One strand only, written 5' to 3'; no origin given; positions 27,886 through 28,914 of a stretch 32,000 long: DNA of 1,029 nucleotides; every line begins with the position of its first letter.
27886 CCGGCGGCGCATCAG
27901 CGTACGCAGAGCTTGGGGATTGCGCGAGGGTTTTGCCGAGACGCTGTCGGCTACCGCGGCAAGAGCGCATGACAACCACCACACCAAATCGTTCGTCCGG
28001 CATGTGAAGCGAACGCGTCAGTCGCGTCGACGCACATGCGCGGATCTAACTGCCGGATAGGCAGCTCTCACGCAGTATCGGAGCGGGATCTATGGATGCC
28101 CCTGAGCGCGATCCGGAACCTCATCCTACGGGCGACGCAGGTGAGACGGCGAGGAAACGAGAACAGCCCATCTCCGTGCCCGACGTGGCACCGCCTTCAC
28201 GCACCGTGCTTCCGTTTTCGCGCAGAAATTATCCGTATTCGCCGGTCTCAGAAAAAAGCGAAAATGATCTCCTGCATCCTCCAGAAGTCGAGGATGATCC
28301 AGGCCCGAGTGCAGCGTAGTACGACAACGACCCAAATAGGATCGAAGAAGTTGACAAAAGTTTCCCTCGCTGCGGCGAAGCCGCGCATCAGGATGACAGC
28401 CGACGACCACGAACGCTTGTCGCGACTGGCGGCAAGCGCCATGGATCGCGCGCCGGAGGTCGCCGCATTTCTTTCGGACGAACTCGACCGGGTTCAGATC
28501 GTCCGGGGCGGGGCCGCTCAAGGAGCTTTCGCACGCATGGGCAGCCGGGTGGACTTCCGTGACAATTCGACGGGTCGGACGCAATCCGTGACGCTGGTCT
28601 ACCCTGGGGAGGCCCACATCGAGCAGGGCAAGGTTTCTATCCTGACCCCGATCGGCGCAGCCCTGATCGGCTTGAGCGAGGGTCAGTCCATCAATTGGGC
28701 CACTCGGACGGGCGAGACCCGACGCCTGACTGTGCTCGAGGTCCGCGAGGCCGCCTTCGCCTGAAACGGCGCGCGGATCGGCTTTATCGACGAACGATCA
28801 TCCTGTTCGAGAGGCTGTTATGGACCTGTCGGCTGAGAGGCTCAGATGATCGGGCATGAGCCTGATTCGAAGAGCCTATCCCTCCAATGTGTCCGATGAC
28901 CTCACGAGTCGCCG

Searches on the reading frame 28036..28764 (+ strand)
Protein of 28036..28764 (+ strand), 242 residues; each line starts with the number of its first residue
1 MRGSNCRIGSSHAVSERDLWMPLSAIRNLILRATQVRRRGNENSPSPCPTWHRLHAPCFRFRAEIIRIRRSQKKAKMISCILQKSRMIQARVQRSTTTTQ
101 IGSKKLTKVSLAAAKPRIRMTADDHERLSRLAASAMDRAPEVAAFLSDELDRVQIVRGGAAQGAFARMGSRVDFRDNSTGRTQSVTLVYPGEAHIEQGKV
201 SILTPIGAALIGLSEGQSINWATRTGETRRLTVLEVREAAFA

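Call 8: search_protein_families(library=pfam, proteins=[window:28036-28764:+])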
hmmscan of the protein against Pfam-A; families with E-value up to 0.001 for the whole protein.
window:28036-28764:+ (242 aa): 2 families
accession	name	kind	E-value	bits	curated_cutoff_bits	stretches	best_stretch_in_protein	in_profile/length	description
PF01272.25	GreA_GreB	-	5.9e-19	68.3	26.9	1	166-237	6-76/77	Transcription elongation factor, GreA/GreB, C-term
PF14760.11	Rnk_N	-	2.2e-10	41.3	23.7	1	116-156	1-41/41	Rnk N-terminus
